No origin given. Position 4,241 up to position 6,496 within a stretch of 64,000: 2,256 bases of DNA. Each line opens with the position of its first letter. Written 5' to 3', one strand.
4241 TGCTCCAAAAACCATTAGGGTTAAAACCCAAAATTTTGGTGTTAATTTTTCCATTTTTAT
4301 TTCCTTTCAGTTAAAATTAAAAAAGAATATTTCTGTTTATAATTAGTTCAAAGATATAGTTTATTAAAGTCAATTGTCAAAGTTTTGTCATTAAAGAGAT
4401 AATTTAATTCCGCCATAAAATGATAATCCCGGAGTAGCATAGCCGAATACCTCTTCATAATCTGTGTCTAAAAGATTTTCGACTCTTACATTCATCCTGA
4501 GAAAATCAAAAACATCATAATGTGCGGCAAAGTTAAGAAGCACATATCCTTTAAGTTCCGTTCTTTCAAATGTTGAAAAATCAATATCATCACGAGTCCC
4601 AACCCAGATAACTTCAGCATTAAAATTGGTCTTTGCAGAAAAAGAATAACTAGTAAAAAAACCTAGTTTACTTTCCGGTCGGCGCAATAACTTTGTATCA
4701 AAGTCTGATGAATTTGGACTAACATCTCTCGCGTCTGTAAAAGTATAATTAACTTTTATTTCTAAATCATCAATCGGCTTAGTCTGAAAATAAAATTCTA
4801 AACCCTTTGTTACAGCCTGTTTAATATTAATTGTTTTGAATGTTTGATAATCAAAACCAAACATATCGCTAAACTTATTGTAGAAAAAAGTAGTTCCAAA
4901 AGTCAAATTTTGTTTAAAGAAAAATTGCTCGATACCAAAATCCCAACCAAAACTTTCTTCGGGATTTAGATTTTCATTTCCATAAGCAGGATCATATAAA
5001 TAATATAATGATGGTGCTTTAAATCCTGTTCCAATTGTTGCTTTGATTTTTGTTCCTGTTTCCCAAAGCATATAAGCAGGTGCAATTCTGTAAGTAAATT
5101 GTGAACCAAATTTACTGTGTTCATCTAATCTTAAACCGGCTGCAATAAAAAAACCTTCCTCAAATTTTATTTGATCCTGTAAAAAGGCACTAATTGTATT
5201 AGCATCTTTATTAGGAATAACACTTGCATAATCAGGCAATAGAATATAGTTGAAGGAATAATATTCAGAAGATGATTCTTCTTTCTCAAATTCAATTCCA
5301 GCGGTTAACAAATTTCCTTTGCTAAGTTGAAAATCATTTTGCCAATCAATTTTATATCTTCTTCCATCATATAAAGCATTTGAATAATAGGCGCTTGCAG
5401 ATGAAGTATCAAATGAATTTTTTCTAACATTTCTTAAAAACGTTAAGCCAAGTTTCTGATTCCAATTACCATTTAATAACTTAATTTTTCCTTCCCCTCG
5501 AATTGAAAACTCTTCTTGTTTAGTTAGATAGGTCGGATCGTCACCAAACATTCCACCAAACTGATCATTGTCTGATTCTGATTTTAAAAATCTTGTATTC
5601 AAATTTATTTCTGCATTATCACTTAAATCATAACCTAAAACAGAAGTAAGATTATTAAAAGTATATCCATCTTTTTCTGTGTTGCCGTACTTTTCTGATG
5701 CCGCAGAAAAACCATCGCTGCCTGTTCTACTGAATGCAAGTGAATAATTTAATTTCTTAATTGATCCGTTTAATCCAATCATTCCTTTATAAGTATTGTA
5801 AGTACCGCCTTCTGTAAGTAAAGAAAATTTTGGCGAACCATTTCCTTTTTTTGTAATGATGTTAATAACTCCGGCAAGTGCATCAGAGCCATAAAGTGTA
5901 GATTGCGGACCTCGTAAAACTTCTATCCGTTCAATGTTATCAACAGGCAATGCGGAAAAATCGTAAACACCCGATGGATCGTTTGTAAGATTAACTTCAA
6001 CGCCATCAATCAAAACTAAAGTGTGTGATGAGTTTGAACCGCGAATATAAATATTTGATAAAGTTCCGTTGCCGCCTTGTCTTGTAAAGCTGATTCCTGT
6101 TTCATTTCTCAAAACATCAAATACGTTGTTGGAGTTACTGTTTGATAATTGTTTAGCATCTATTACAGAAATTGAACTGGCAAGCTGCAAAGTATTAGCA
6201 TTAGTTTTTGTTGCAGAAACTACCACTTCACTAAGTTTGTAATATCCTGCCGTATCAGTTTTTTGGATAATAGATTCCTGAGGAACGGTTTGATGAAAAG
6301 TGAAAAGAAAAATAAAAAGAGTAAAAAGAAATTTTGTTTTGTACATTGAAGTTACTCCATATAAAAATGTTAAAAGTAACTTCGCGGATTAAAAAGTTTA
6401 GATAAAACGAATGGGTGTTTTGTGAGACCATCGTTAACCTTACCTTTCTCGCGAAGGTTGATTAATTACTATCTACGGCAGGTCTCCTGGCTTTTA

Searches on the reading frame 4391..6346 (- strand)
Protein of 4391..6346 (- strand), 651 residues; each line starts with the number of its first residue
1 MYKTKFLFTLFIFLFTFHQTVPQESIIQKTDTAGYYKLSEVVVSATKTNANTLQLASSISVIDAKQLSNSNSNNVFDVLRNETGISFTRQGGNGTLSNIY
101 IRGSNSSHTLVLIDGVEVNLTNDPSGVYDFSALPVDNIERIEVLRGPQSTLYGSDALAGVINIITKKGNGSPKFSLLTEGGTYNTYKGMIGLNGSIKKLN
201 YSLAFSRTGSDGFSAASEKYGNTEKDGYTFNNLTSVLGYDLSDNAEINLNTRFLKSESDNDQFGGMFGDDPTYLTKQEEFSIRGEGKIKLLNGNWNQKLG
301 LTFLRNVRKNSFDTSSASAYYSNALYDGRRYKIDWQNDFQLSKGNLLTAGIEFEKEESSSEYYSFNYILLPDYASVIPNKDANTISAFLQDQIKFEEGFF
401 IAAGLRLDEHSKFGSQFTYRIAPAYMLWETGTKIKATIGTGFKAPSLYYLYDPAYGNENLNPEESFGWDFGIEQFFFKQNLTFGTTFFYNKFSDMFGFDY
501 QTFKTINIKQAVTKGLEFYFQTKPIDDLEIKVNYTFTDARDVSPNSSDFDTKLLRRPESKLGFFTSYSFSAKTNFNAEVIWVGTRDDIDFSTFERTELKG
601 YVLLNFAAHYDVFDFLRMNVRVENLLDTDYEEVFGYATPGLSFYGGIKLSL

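Call 14: find_homologous_proteins(query=window:4391-6346:-, max_evalue=1e-30)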
Query window:4391-6346:- (651 aa): 6226 proteins with E <= 1e-30 among 8000 candidates; the best 120 are listed.
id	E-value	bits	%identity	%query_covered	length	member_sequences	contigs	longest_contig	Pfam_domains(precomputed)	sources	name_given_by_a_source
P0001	0.0e+0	1438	99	100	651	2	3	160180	PF07715.21,PF00593.31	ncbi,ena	-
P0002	0.0e+0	1360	95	96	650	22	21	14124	PF07715.21,PF00593.31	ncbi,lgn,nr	ncbi:MAG TPA: TonB-dependent receptor [Ignavibacteriaceae bacterium]|nr:TonB-dependent receptor [Ign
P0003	0.0e+0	1357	95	96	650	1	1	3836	PF07715.21,PF00593.31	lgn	-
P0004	0.0e+0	1316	90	100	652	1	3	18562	PF07715.21,PF00593.31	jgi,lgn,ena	-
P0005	0.0e+0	1217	83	100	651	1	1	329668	PF07715.21,PF00593.31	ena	-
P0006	0.0e+0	1209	82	100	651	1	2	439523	PF07715.21,PF00593.31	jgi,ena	jgi:vitamin B12 transporter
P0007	0.0e+0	1194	79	100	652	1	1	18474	PF07715.21,PF00593.31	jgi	-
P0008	0.0e+0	1168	77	100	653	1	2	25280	PF07715.21,PF00593.31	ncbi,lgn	-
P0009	0.0e+0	1166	79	97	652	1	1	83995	PF07715.21,PF00593.31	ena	-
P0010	0.0e+0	1166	78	100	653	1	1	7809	PF07715.21,PF00593.31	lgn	-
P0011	0.0e+0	1156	78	100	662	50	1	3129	PF07715.21,PF00593.31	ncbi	-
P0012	0.0e+0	1146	76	100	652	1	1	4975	PF07715.21,PF00593.31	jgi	jgi:vitamin B12 transporter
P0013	0.0e+0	1146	76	100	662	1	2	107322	PF07715.21,PF00593.31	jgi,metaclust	jgi:vitamin B12 transporter|metaclust:\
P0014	0.0e+0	1144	77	100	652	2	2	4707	PF07715.21,PF00593.31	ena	-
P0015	0.0e+0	1144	77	100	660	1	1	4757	PF07715.21,PF00593.31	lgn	-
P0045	0.0e+0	1092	72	100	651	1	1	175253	PF07715.21,PF00593.31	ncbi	-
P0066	0.0e+0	1026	69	100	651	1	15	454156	PF07715.21,PF00593.31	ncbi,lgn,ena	-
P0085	4.2e-288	975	64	100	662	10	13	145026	PF07715.21,PF00593.31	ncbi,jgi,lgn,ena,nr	ncbi:MAG TPA: TonB-dependent receptor [Ignavibacteriaceae bacterium]|nr:MAG: Vitamin B12 transporter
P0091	1.8e-285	967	64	100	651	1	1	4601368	PF07715.21,PF00593.31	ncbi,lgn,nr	ncbi:MAG: TonB-dependent receptor [Ignavibacteriales bacterium]|nr:MAG: TonB-dependent receptor [Ign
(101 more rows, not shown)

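Call 15: find_related_loci(query=window:4391-6346:-, collection=genome_contigs, flank=4000)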
Query window:4391-6346:- (651 aa) in genome_contigs; peptide patterns used: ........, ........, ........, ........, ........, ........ (x = any residue, [..] = any of these).
50 stretches matched a pattern; 18 encode a relative of the query (tblastn E <= 1e-3); 18 distinct loci.
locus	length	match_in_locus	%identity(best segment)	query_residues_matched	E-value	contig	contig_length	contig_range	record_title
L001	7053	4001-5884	95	24-651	0e+0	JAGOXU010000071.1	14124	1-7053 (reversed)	MAG: Ignavibacterium sp. isolate Gw_Inlet_bin_290 Gw_Inlet_5129_length_14124_cov_4.743159, whole genome shotgun sequence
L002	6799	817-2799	77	1-651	0e+0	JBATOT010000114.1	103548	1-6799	MAG: Ignavibacteriaceae bacterium isolate MFD10472_ilm_asm_bin18 k127_132076, whole genome shotgun sequence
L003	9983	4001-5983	77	1-651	0e+0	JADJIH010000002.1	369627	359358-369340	MAG: Ignavibacteriales bacterium isolate Ega_18-Q3-R5-49_MAXAC.056 tig00000690-10-3693100, whole genome shotgun sequence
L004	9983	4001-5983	75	1-651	0e+0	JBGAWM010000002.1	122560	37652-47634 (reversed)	MAG: Ignavibacteriaceae bacterium isolate MAG_AAO_AS.18 AAOAS-18_NODE_2_length_122560_cov_25.027808, whole genome shotgu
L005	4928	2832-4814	77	1-651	0e+0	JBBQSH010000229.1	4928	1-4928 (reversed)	MAG: Ignavibacteriales bacterium isolate Co_metawrap_1736 Cmw_1736_k141_24232826_length_4928_cov_22.0000, whole genome s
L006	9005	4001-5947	73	1-651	0e+0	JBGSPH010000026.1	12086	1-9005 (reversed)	MAG: Ignavibacteriaceae bacterium isolate JTS-AC3 k141_3495495, whole genome shotgun sequence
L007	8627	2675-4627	71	1-651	0e+0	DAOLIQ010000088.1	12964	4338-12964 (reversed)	MAG TPA_asm: Ignavibacteriaceae bacterium isolate AMR_MDS_0288 NODE_651_length_12964_cov_9.284375, whole genome shotgun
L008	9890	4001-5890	71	22-651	0e+0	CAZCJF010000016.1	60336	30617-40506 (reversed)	MAG TPA_asm: uncultured Ignavibacteriaceae bacterium isolate SRP290908_co1_122 genome assembly, contig: NODE_494_length_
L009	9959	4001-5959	68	1-651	0e+0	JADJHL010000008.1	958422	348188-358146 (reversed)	MAG: Ignavibacteriales bacterium isolate Ega_18-Q3-R5-49_BAT3C.193 tig00192092-10-9578460, whole genome shotgun sequence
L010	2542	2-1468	84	163-651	0e+0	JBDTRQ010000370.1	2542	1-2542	MAG: Ignavibacteriota bacterium isolate cluster3_bin.250 NODE_288960_length_2542_cov_5.492561, whole genome shotgun sequ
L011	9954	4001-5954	78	1-651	0e+0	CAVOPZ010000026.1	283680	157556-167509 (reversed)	MAG: uncultured Ignavibacteriaceae bacterium isolate MFD00032.bin.2.47 genome assembly, contig: contig_51288, whole geno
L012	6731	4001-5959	77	1-651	0e+0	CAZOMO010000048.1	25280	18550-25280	MAG TPA_asm: uncultured Ignavibacterium sp. isolate binchicken_co235_20 genome assembly, contig: NODE_4795_length_25280_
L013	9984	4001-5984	79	1-651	0e+0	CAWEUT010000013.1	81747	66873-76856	MAG: uncultured Ignavibacteriaceae bacterium isolate MFD01299.bin.1.246 genome assembly, contig: contig_25688, whole gen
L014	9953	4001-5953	75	1-651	0e+0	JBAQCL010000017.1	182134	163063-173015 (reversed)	MAG: Ignavibacteriaceae bacterium isolate MFD12018_ilm_asm_bin31 k127_21689, whole genome shotgun sequence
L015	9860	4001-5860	51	26-651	0e+0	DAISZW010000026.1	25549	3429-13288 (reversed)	MAG TPA_asm: Ignavibacteriaceae bacterium isolate CTOTU25579 NODE_451_length_25549_cov_7.796972, whole genome shotgun se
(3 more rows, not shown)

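Call 34: find_encoding_contigs(protein=P0001, flank=3000, max_places=4)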
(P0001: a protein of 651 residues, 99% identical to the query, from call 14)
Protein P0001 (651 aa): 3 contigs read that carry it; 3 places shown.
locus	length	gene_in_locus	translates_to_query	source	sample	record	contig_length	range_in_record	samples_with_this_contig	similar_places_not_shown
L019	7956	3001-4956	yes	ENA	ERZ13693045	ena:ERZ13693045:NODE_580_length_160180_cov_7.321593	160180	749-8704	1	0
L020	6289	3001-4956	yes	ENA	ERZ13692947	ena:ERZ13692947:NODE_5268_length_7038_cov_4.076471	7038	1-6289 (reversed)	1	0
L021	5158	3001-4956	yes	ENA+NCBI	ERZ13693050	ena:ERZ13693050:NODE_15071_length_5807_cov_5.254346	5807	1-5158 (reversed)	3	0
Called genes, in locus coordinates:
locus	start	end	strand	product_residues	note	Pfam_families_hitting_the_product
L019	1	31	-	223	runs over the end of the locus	PF01127:Sdh_cyt (weak)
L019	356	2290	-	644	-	PF00112:Peptidase_C1, PF18560:Lectin_like, PF18962:Por_Secre_tail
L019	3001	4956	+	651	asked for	PF07715:Plug, PF00593:TonB_dep_Rec_b-barrel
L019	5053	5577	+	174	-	PF20221:DUF6580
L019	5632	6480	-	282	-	PF18962:Por_Secre_tail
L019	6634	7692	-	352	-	PF02655:ATP-grasp_3, PF02786:CPSase_L_D2 (faint), PF07478:Dala_Dala_lig_C, PF08443:RimK (faint), PF13535:ATP-grasp_4 (faint)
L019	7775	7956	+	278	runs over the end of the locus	PF13529:Peptidase_C39_2 (weak)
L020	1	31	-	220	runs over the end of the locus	PF01127:Sdh_cyt (weak)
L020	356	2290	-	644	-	PF00112:Peptidase_C1, PF18560:Lectin_like, PF18962:Por_Secre_tail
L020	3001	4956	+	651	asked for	PF07715:Plug, PF00593:TonB_dep_Rec_b-barrel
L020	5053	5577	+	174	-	PF20221:DUF6580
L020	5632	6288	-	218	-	?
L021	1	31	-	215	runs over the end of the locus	PF01127:Sdh_cyt (weak)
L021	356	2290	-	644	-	PF00112:Peptidase_C1, PF18560:Lectin_like, PF18962:Por_Secre_tail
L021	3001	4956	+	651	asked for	PF07715:Plug, PF00593:TonB_dep_Rec_b-barrel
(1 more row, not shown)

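Call 35: find_encoding_contigs(protein=P0004, flank=3000, max_places=4)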
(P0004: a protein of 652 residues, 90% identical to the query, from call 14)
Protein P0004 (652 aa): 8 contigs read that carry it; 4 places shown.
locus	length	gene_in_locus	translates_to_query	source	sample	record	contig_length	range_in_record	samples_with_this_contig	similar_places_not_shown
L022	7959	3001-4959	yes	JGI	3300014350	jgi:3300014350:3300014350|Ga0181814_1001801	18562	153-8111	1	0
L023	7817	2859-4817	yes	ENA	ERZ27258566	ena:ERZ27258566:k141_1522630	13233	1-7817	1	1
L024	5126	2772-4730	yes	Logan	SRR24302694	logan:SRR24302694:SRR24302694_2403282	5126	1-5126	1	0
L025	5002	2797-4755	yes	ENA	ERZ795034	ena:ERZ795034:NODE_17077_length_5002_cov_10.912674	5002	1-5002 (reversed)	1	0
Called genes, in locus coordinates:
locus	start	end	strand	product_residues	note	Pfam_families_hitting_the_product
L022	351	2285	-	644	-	PF00112:Peptidase_C1, PF18560:Lectin_like, PF18962:Por_Secre_tail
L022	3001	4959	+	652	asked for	PF07715:Plug, PF00593:TonB_dep_Rec_b-barrel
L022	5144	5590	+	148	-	-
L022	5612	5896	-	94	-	-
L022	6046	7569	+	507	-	PF13570:Beta-prop_ACSF4, PF13360:PQQ_2 (faint), PF25292:Beta-prop_CGLA (faint), PF13570:Beta-prop_ACSF4, PF18962:Por_Secre_tail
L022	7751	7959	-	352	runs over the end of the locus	PF02655:ATP-grasp_3, PF02786:CPSase_L_D2 (faint), PF07478:Dala_Dala_lig_C, PF08443:RimK (faint), PF13535:ATP-grasp_4 (faint)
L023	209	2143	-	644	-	PF00112:Peptidase_C1, PF18560:Lectin_like, PF18962:Por_Secre_tail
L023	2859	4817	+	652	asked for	PF07715:Plug, PF00593:TonB_dep_Rec_b-barrel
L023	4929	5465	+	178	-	PF20221:DUF6580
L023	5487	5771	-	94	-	-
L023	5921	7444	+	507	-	PF13570:Beta-prop_ACSF4, PF13360:PQQ_2 (faint), PF25292:Beta-prop_CGLA (faint), PF13570:Beta-prop_ACSF4, PF18962:Por_Secre_tail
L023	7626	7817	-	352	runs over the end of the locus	PF02655:ATP-grasp_3, PF02786:CPSase_L_D2 (faint), PF07478:Dala_Dala_lig_C, PF08443:RimK (faint), PF13535:ATP-grasp_4 (faint)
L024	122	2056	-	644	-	PF00112:Peptidase_C1, PF18560:Lectin_like, PF18962:Por_Secre_tail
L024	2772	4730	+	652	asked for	PF07715:Plug, PF00593:TonB_dep_Rec_b-barrel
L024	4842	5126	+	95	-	?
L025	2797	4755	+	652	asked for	PF07715:Plug, PF00593:TonB_dep_Rec_b-barrel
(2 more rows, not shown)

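Call 36: find_encoding_contigs(protein=P0005, flank=3000, max_places=3)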
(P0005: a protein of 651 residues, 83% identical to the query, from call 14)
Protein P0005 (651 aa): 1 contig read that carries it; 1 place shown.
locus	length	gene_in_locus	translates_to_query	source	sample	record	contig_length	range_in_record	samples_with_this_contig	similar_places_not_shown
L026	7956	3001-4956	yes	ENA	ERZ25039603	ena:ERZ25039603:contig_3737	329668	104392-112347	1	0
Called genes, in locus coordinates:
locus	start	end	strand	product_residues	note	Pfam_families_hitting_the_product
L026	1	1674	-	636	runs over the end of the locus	PF00890:FAD_binding_2, PF01134:GIDA (faint), PF01266:DAO (weak), PF03486:HI0933_like (faint), PF07992:Pyr_redox_2 (weak), PF02910:Succ_DH_flav_C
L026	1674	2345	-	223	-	PF01127:Sdh_cyt (weak)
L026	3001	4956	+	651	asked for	PF07715:Plug, PF00593:TonB_dep_Rec_b-barrel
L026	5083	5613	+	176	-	PF20221:DUF6580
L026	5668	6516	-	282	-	PF18962:Por_Secre_tail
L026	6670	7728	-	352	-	PF02655:ATP-grasp_3, PF02786:CPSase_L_D2 (faint), PF07478:Dala_Dala_lig_C, PF08443:RimK (faint), PF13535:ATP-grasp_4 (faint)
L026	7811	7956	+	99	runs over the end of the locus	-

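Call 37: find_encoding_contigs(protein=P0006, flank=3000, max_places=3)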
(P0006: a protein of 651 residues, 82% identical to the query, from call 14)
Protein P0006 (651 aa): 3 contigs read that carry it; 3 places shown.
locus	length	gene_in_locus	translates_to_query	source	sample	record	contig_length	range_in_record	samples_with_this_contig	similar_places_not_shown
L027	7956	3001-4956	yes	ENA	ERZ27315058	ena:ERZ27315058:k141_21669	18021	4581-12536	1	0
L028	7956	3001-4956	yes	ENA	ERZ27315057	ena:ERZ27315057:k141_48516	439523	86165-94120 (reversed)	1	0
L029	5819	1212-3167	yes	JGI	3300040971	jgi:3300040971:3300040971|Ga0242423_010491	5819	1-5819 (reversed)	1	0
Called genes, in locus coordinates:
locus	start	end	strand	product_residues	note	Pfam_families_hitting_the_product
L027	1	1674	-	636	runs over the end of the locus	PF00890:FAD_binding_2, PF01266:DAO (weak), PF03486:HI0933_like (faint), PF07992:Pyr_redox_2 (weak), PF02910:Succ_DH_flav_C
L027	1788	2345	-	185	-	PF01127:Sdh_cyt (weak)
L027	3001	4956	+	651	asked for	PF07715:Plug, PF00593:TonB_dep_Rec_b-barrel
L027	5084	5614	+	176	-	PF20221:DUF6580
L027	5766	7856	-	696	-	PF15899:BNR_6 (faint), PF15902:Sortilin-Vps10, PF18962:Por_Secre_tail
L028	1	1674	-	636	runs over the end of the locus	PF00890:FAD_binding_2, PF01266:DAO (weak), PF03486:HI0933_like (faint), PF07992:Pyr_redox_2 (weak), PF02910:Succ_DH_flav_C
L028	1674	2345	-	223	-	PF01127:Sdh_cyt (weak)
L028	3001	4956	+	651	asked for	PF07715:Plug, PF00593:TonB_dep_Rec_b-barrel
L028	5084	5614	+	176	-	PF20221:DUF6580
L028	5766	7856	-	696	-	PF15899:BNR_6 (faint), PF15902:Sortilin-Vps10, PF18962:Por_Secre_tail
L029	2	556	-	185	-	PF01127:Sdh_cyt (weak)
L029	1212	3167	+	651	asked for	PF07715:Plug, PF00593:TonB_dep_Rec_b-barrel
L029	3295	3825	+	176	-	PF20221:DUF6580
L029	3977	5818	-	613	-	?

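Call 39: find_related_loci(query=window:4391-6346:-, collection=metagenome_contigs, flank=2500)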
Query window:4391-6346:- (651 aa) in metagenome_contigs; peptide patterns used: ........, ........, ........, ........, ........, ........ (x = any residue, [..] = any of these).
58 stretches matched a pattern; 15 encode a relative of the query (tblastn E <= 1e-3); 15 distinct loci.
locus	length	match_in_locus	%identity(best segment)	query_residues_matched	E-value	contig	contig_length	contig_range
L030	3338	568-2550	77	1-651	0e+0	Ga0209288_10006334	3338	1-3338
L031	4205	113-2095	77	1-651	0e+0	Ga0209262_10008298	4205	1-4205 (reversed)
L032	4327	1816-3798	76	1-651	0e+0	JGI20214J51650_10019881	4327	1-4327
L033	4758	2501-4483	77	1-651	0e+0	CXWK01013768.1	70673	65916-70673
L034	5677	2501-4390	72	22-651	0e+0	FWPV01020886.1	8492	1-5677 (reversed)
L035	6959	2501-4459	68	1-651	0e+0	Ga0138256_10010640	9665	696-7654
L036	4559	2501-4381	65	23-649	0e+0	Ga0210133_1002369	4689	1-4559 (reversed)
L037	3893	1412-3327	75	1-651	0e+0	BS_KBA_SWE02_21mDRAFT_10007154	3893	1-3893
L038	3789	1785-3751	80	1-651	0e+0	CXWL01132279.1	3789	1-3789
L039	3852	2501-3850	80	1-450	0e+0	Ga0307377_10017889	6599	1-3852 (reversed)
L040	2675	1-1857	57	36-651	0e+0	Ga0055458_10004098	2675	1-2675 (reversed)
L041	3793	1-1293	74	231-651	0e+0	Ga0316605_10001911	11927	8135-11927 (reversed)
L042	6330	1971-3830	51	26-651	0e+0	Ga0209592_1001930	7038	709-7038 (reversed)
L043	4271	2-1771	51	56-651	0e+0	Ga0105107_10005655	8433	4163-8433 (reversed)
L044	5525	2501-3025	27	12-189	6e-6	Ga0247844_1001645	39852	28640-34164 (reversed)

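Call 68: find_encoding_contigs(protein=P0045, flank=1500, max_places=1)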
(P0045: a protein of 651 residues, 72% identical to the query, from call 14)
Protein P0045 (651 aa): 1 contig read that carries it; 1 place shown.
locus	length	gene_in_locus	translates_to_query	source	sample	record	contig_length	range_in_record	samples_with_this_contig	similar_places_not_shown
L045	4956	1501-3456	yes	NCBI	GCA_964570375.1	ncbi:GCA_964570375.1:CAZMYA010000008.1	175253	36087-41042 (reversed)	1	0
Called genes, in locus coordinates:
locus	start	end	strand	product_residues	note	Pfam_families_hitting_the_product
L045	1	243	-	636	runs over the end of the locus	PF00890:FAD_binding_2, PF01266:DAO (weak), PF03486:HI0933_like (faint), PF02910:Succ_DH_flav_C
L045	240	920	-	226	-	PF01127:Sdh_cyt (weak)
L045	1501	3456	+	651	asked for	PF07715:Plug, PF00593:TonB_dep_Rec_b-barrel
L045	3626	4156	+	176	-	PF20221:DUF6580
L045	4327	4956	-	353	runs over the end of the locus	PF02655:ATP-grasp_3, PF07478:Dala_Dala_lig_C, PF08443:RimK (faint), PF13535:ATP-grasp_4 (weak)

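Call 69: find_encoding_contigs(protein=P0066, flank=1500, max_places=1)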
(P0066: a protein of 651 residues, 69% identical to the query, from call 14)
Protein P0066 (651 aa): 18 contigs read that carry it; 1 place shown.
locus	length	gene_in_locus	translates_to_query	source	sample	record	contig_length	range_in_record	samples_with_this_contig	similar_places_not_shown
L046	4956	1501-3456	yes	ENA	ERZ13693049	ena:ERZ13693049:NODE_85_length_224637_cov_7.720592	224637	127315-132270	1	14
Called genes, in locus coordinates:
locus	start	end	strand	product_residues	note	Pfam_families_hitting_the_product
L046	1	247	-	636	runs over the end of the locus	PF00890:FAD_binding_2, PF01266:DAO (faint), PF07992:Pyr_redox_2 (faint), PF02910:Succ_DH_flav_C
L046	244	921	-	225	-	PF01127:Sdh_cyt (weak)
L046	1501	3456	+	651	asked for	PF07715:Plug, PF00593:TonB_dep_Rec_b-barrel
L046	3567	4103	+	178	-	PF20221:DUF6580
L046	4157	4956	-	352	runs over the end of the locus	PF02655:ATP-grasp_3, PF02786:CPSase_L_D2 (faint), PF07478:Dala_Dala_lig_C, PF13535:ATP-grasp_4 (faint)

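Call 70: find_encoding_contigs(protein=P0085, flank=1500, max_places=1)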
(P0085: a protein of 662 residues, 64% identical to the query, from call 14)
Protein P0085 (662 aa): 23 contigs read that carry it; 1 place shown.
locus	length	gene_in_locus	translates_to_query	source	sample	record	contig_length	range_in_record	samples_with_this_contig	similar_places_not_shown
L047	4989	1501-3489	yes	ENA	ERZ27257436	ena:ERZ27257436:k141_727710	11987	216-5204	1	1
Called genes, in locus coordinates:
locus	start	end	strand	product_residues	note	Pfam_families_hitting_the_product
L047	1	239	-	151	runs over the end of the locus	PF00890:FAD_binding_2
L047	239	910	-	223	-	PF01127:Sdh_cyt (weak)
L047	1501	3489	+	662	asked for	PF07715:Plug, PF00593:TonB_dep_Rec_b-barrel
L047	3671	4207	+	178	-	PF20221:DUF6580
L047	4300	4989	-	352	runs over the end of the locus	PF02655:ATP-grasp_3, PF02786:CPSase_L_D2 (weak), PF07478:Dala_Dala_lig_C, PF08443:RimK (faint), PF13535:ATP-grasp_4 (weak)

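Call 71: find_encoding_contigs(protein=P0091, flank=1500, max_places=1)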
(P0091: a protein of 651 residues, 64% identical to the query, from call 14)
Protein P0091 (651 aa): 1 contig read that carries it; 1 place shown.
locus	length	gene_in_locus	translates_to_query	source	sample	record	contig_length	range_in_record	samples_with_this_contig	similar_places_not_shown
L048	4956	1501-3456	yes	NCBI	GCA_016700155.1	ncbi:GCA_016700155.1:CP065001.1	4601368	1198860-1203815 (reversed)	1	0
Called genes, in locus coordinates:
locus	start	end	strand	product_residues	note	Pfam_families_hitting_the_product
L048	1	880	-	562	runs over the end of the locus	PF18962:Por_Secre_tail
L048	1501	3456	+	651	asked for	PF07715:Plug, PF00593:TonB_dep_Rec_b-barrel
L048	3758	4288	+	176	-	PF20221:DUF6580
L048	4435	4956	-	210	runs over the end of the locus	PF13443:HTH_26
